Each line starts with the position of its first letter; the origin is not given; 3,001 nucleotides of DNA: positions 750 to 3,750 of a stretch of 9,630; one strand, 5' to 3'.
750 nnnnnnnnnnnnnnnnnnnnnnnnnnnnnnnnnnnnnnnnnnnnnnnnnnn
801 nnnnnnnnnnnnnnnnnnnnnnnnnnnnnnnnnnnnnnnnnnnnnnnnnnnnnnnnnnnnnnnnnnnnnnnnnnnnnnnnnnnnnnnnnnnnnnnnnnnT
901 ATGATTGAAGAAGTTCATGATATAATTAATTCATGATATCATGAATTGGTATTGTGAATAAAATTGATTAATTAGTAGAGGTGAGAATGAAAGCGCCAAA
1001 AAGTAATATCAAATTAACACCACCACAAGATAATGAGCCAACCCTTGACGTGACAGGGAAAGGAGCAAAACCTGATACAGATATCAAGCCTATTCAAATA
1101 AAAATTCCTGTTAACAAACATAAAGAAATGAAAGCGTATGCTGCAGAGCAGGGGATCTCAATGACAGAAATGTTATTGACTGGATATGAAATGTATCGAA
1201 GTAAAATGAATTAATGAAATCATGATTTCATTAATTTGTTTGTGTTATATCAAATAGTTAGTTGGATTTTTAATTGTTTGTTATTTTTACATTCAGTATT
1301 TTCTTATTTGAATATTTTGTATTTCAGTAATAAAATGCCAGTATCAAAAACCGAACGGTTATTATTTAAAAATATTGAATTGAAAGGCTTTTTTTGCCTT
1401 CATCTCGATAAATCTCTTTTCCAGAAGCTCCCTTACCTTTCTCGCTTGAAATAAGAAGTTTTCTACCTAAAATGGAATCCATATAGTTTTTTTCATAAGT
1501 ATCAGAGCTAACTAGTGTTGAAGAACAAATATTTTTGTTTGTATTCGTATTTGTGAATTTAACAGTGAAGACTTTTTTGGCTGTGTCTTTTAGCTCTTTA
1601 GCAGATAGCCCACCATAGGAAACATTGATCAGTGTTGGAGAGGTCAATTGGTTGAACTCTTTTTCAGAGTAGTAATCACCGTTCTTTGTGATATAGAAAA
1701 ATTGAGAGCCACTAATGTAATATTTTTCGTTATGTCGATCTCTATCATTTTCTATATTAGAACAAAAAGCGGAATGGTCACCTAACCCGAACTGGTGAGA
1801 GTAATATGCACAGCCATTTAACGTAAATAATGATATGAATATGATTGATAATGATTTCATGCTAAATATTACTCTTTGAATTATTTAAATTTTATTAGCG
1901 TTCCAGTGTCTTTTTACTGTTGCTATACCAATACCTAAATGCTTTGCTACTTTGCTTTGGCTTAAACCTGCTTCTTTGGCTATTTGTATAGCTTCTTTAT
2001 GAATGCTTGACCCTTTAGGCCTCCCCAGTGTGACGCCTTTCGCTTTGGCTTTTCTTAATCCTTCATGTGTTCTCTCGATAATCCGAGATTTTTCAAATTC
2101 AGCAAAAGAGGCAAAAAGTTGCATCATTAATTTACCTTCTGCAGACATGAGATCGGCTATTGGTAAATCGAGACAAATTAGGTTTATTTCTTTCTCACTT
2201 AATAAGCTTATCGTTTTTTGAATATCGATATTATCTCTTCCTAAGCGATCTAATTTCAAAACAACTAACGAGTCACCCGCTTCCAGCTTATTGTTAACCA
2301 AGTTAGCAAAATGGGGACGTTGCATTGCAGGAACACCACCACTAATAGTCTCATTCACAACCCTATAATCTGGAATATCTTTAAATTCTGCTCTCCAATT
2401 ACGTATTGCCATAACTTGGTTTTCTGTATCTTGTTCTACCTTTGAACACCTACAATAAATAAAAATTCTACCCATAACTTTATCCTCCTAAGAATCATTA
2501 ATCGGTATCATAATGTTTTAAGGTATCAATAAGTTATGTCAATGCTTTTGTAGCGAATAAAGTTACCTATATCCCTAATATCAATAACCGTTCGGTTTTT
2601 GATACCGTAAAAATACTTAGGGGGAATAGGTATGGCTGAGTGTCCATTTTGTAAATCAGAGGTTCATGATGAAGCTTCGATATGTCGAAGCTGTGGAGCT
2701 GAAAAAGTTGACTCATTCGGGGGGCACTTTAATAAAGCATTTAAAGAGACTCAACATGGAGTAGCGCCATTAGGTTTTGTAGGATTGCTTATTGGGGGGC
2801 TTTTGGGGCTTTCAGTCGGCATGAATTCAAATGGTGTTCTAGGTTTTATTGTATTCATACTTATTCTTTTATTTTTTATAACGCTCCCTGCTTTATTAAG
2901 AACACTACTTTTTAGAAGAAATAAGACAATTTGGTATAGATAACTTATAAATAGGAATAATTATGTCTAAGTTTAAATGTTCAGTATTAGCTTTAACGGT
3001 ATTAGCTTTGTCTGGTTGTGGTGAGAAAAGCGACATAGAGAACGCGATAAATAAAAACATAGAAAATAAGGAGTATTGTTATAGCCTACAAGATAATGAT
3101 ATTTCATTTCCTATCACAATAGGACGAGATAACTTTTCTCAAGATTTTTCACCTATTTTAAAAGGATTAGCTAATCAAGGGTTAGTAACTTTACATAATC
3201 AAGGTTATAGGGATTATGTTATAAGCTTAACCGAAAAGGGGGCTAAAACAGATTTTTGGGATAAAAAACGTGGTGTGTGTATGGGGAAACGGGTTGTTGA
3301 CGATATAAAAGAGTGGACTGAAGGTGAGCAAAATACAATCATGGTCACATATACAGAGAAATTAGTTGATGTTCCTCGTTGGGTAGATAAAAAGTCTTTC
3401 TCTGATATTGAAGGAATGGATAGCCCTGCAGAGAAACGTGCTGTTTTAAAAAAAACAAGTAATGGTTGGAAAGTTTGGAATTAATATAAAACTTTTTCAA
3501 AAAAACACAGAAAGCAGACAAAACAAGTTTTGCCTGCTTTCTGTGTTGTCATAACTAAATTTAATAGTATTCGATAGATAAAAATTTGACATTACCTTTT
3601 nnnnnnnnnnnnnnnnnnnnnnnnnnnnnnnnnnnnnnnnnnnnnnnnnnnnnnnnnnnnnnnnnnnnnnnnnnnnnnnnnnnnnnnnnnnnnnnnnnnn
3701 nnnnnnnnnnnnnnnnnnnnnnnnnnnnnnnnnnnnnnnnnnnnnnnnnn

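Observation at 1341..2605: Putative Hin-type invertible segment carrying its own invertase and a lipoprotein gene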

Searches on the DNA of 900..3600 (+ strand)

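Call 5: search_dna_similar(query=window:900-3600:+, collection=plasmids, mode=near, max_rows=40)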
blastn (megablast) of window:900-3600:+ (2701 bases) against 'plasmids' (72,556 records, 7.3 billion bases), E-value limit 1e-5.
Records with a match: 7; places in all: 9; records where one place covers at least 80% of the query: 1.
Best place of each record, by identity: >=99% 3; 60-80% 4.
By first word of the organism name: Citrobacter 5; Providencia 2.
By predicted mobility (MOB-suite, as given by PLSDB): mobilizable 3; conjugative 3; non-mobilizable 1.
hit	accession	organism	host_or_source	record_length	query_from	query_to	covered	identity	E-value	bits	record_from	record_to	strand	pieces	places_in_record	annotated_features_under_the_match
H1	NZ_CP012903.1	Providencia rettgeri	Homo sapiens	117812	2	2701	100%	99.3%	0e+0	4887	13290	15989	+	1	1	recombinase family protein | hypothetical protein (x4) | ParA family protein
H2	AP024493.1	Providencia vermicola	Homo sapiens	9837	2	1963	73%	99.2%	0e+0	3535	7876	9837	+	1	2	hypothetical protein (x4)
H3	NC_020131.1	Citrobacter freundii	-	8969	965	2701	64%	99.4%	0e+0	3153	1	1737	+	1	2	recombinase family protein | hypothetical protein (x2)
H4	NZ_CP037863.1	Citrobacter arsenatis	cell culture,sediment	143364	2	335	12%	77.7%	1e-45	193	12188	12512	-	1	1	hypothetical protein | ParA family protein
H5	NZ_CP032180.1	Citrobacter freundii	-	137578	2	332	12%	77.5%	6e-44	187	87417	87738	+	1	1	hypothetical protein | ParA family protein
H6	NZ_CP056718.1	Citrobacter sp. RHBSTW-00599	culture,Freshwater sample from upstream ...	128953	2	332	12%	77.5%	6e-44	187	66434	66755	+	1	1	hypothetical protein | ParA family protein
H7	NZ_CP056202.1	Citrobacter sp. RHBSTW-00986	culture,Wastewater influent sample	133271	2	332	12%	77.5%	6e-44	187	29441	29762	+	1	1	hypothetical protein | ParA family protein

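Call 9: get_annotated_region(hit=H1, flank=9000)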
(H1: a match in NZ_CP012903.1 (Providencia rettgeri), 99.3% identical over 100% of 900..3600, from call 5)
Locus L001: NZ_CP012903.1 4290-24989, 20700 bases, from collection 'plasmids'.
description: Providencia rettgeri strain N15-01091 plasmid pNDM15-1091, complete sequence
organism: Providencia rettgeri (NCBI taxid 587)
taxonomy: Bacteria; Pseudomonadota; Gammaproteobacteria; Enterobacterales; Morganellaceae; Providencia; Providencia rettgeri
host: -; source: Homo sapiens; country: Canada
typing (MOB-suite, as given by PLSDB): mobilizable; replicon IncT,rep_cluster_1254,rep_cluster_1478; relaxase MOBP
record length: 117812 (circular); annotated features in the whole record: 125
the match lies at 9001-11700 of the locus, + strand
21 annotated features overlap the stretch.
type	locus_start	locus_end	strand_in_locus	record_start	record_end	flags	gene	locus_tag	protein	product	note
CDS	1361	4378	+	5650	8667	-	-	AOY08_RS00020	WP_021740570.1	Tn3-like element IS3000 family transposase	GO:0006313 - DNA transposition [Evidence IEA]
CDS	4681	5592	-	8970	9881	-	-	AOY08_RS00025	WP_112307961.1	toll/interleukin-1 receptor domain-containing protein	-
CDS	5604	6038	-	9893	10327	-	-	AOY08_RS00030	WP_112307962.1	hypothetical protein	-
CDS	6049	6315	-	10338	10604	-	-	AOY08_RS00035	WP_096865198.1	plasmid replication protein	-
CDS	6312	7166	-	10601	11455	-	-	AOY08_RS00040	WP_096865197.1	replication initiation protein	-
CDS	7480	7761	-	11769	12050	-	-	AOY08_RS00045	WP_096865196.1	virulence factor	-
CDS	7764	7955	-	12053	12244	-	-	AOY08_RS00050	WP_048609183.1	DUF5397 family protein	-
CDS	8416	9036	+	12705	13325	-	-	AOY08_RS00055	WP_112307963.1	ParA family protein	-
CDS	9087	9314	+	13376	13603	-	-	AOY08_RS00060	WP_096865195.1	hypothetical protein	-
CDS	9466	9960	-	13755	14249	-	-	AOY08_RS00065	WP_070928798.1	hypothetical protein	-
CDS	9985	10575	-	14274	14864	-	-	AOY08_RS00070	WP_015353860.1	recombinase family protein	GO:0006310 - DNA recombination [Evidence IEA]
CDS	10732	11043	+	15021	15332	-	-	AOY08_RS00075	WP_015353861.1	hypothetical protein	-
CDS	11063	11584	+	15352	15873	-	-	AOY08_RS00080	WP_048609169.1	hypothetical protein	-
CDS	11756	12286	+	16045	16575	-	-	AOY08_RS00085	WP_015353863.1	hypothetical protein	-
CDS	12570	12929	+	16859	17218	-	mobC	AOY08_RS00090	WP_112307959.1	plasmid mobilization relaxosome protein MobC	-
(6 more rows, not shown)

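Call 93: search_dna_similar(query=window:1000-3000:+, collection=ecoli_genomes, mode=distant, max_rows=15)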
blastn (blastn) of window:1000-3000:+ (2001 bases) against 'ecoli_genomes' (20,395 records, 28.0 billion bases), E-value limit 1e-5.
No match.

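Call 94: search_dna_similar(query=window:1000-3000:+, collection=plasmids, mode=distant, max_rows=30)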
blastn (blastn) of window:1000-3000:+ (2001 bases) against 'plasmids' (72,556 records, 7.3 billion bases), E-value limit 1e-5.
Records with a match: 151; places in all: 155; records where one place covers at least 80% of the query: 2.
Best place of each record, by identity: >=99% 3; 80-90% 3; 60-80% 145.
By first word of the organism name: Klebsiella 82; Enterobacter 19; Citrobacter 13; Pantoea 8; Providencia 5; Proteus 5; Yersinia 5; Arsenophonus 5; Raoultella 3; Edwardsiella 2; and 4 more.
By predicted mobility (MOB-suite, as given by PLSDB): conjugative 103; non-mobilizable 37; mobilizable 11.
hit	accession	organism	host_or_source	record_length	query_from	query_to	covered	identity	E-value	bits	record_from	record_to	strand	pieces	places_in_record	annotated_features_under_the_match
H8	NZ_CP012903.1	Providencia rettgeri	Homo sapiens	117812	1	2001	100%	99.3%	0e+0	3542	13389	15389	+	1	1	recombinase family protein | hypothetical protein (x4)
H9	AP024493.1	Providencia vermicola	Homo sapiens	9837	1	1863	93%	99.2%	0e+0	3293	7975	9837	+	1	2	hypothetical protein (x3)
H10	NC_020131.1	Citrobacter freundii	-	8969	865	2001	57%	99.3%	0e+0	2015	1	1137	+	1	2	recombinase family protein | hypothetical protein (x2)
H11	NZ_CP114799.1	Providencia sp. 21OH12SH02B-Prov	food,shrimp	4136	903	1479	29%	70.5%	2e-70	275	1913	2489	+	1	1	recombinase family protein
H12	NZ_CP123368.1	Providencia rettgeri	Homo sapiens,screening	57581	6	232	11%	81.5%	3e-54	221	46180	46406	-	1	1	hypothetical protein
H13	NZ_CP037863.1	Citrobacter arsenatis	cell culture,sediment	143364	1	235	12%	78.3%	5e-46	195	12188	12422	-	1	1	hypothetical protein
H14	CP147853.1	Salmonella enterica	environmental,water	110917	1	235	12%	78.3%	5e-46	195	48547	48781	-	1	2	hypothetical protein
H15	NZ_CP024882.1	Citrobacter freundii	-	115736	1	235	12%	77.9%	6e-45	190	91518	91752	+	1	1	hypothetical protein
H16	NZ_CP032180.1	Citrobacter freundii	-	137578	1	235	12%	77.9%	6e-45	190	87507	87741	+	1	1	hypothetical protein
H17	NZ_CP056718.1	Citrobacter sp. RHBSTW-00599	culture,Freshwater sample from upstream ...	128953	1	235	12%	77.9%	6e-45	190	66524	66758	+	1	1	hypothetical protein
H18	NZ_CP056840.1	Citrobacter freundii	culture,Wastewater influent sample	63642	1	235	12%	77.9%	6e-45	190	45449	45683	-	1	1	hypothetical protein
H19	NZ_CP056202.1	Citrobacter sp. RHBSTW-00986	culture,Wastewater influent sample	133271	1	235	12%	77.9%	6e-45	190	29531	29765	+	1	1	hypothetical protein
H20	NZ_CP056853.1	Citrobacter freundii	culture,Freshwater sample from ...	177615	1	235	12%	77.9%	6e-45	190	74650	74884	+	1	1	hypothetical protein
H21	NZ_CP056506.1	Citrobacter freundii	culture,Wastewater influent sample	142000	1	235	12%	77.9%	6e-45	190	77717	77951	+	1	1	hypothetical protein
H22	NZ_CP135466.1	Citrobacter freundii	Homo sapiens,bacterial culture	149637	1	235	12%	77.9%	6e-45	190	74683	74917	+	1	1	hypothetical protein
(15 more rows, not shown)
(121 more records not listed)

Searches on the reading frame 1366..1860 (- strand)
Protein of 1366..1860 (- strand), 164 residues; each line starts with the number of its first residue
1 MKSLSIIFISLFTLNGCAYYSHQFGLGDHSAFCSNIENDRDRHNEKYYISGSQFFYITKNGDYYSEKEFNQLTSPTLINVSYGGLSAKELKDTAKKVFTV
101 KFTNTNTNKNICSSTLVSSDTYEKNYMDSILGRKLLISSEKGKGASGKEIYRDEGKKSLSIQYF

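Call 4: search_protein_families(library=pfam, proteins=[window:1366-1860:-], max_evalue=0.01)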
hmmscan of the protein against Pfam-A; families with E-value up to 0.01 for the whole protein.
window:1366-1860:- (164 aa): 0 families

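Call 8: search_protein_families(library=ncbifam, proteins=[window:1366-1860:-], max_evalue=0.01)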
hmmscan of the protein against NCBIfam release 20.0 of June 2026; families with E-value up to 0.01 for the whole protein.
window:1366-1860:- (164 aa): 0 families

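Call 44: search_protein_families(library=padloc, proteins=[window:1366-1860:-], max_evalue=0.1)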
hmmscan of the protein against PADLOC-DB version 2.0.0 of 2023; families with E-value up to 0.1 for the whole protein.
window:1366-1860:- (164 aa): 0 families

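Call 45: search_protein_families(library=phrogs, proteins=[window:1366-1860:-], max_evalue=0.01)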
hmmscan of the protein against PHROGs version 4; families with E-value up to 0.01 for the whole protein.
window:1366-1860:- (164 aa): 0 families

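Call 61: find_homologous_proteins(query=window:1366-1860:-, max_evalue=0.001)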
Query window:1366-1860:- (164 aa): 10 proteins with E <= 0.001 among 47 candidates.
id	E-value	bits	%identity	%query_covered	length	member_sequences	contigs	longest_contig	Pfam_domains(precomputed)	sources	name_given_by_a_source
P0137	4.8e-99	346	98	100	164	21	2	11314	-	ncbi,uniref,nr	ncbi:hypothetical protein GKR51_04745 [Providencia sp. wls1948]|uniref:hypothetical protein n=1 Tax=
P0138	1.4e-86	306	84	100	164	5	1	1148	-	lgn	-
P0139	4.3e-77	275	77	100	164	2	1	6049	-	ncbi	ncbi:TPA: hypothetical protein ACUA6V_004790 [Escherichia coli]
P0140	2.8e-71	256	71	100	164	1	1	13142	-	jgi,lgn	-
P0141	6.5e-71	255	72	99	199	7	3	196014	-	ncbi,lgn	-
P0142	1.6e-66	241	68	99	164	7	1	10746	-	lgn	-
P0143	1.2e-64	235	65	100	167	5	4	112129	-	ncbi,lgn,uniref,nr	ncbi:hypothetical protein AB6G46_24010 [Providencia hangzhouensis]|uniref:hypothetical protein n=1 T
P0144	8.1e-61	222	61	98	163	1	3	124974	-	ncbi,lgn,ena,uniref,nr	ncbi:hypothetical protein [Citrobacter sp. JGM124]|uniref:hypothetical protein n=1 Tax=Citrobacter s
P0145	1.2e-59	219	63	100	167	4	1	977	-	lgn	-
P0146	2.8e-48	182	96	57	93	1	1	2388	-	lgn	-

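Call 62: find_encoding_contigs(protein=P0143, flank=4000, max_places=4)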
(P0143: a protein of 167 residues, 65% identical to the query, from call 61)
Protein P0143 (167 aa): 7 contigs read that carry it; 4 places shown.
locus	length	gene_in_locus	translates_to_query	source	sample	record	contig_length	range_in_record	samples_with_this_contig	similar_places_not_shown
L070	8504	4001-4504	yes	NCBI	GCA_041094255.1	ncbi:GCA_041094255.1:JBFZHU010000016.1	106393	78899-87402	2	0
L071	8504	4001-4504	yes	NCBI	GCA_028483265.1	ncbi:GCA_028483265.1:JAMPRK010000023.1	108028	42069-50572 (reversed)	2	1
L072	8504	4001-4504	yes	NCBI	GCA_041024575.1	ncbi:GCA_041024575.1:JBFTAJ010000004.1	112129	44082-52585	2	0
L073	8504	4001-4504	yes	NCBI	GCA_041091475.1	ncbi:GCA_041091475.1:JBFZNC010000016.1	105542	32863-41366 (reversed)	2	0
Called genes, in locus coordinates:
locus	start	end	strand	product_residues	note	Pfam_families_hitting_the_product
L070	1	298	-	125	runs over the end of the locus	-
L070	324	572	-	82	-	-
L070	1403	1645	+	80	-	-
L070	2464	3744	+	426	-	-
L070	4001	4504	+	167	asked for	-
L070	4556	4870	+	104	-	-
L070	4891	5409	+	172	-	-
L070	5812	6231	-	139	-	-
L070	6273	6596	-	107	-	PF15781:ParE-like_toxin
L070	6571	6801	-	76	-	PF11903:ParD_like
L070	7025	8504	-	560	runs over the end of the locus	PF13708:DUF4942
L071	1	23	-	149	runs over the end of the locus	-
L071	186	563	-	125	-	-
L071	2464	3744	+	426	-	-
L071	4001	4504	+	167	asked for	-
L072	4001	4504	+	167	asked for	-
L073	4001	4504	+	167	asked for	-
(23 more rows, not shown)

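Call 63: find_encoding_contigs(protein=P0144, flank=4000, max_places=4)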
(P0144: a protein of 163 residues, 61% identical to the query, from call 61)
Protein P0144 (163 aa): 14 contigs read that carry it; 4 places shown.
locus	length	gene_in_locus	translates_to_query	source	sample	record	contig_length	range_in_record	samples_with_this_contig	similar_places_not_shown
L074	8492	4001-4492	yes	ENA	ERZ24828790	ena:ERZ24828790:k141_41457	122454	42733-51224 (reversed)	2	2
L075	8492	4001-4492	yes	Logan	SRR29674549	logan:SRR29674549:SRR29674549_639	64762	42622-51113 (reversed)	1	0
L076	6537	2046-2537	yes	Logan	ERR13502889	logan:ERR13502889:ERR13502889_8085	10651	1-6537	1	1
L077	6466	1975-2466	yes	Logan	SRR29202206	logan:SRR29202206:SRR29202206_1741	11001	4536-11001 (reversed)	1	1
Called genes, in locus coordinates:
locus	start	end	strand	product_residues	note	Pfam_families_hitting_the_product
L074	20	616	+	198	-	PF00440:TetR_N, PF22276:SlmA-like_C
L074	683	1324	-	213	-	PF00156:Pribosyltran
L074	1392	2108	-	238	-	PF01138:RNase_PH, PF03725:RNase_PH_C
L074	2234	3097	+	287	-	PF03755:YicC-like_N, PF08340:YicC-like_C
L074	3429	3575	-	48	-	-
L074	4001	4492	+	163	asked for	-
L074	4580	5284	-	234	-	PF13505:OMP_b-brl, PF01389:OmpA_membrane, PF01617:Surface_Ag_2 (weak), PF02462:Opacity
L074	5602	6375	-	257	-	PF07395:Mig-14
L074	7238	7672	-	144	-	PF07681:DoxX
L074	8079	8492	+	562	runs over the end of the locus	PF00884:Sulfatase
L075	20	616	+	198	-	PF00440:TetR_N, PF22276:SlmA-like_C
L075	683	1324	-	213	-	PF00156:Pribosyltran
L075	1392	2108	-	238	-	PF01138:RNase_PH, PF03725:RNase_PH_C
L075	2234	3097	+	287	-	PF03755:YicC-like_N, PF08340:YicC-like_C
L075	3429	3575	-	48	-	-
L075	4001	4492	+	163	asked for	-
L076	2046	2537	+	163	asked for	-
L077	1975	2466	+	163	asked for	-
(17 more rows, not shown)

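Call 64: find_encoding_contigs(protein=P0141, flank=4000, max_places=4)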
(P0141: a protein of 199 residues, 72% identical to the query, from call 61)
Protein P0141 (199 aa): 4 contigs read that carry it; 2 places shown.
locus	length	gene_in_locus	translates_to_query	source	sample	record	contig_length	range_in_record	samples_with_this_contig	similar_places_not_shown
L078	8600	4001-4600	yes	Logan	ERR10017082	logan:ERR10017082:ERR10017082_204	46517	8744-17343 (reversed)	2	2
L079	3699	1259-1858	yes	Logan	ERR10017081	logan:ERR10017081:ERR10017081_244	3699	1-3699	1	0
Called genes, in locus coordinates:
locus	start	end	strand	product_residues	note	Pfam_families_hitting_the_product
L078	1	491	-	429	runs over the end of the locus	PF01547:SBP_bac_1, PF13531:SBP_bac_11, PF13416:SBP_bac_8, PF13343:SBP_bac_6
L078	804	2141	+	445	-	PF07690:MFS_1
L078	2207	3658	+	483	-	PF00224:PK, PF02887:PK_C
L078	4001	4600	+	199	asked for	-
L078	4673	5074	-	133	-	PF18602:Rap1a (weak)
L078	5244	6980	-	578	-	PF00282:Pyridoxal_deC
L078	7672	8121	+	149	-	-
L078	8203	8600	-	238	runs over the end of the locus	PF01048:PNP_UDP_1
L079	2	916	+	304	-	?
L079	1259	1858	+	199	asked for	-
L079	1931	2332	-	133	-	PF18602:Rap1a (weak)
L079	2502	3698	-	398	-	?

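Call 78: search_protein_representatives(protein=window:1366-1860:-)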
Query: 164 residues. Proteins with E-value up to 0.001 (for the whole library): 9; up to 1e-10: 4; up to 1e-30: 3. The best 9 are listed.
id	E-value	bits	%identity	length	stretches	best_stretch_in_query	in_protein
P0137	1.5e-99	346.4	98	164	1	1-163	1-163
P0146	8.9e-49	181.6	97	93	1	72-163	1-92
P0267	6.1e-35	136.7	47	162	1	3-163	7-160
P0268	5.2e-25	104.4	75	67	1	1-67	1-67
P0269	3.1e-06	43.5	34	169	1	8-124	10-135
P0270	3.5e-06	43.3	31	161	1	11-154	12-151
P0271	4.4e-06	43.0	30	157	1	5-155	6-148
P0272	1.3e-04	38.2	27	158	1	11-156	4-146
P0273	5.0e-04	36.3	25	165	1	6-156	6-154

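Call 86: predict_structure(alignment_id=A3)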
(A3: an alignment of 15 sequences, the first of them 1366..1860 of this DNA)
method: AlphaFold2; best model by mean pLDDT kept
length: 164 residues; sequences in the alignment: 15
mean_pLDDT: 81.2   pTM: 0.74
mean pLDDT of the five models: 81.2, 81.1, 80.9, 79.5, 78.7
residues with pLDDT >= 90: 84; 70-90: 40; 50-70: 18; < 50: 22
segments of 3 or more residues with pLDDT < 50: 1-5, 7-23
pLDDT, mean of each block of 10 residues (from residue 1): 46 43 68 91 95 94 90 67 71 94 96 93 91 94 86 78 87
secondary structure, 60 per line:
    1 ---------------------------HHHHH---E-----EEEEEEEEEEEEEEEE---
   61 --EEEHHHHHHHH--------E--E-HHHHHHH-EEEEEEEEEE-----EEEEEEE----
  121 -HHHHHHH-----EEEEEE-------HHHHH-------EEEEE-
elements in order: H28-32 E42-57 E63-65 H66-73 H87-93 E95-104 E110-116 H122-128 E134-139 H147-151 E159-163
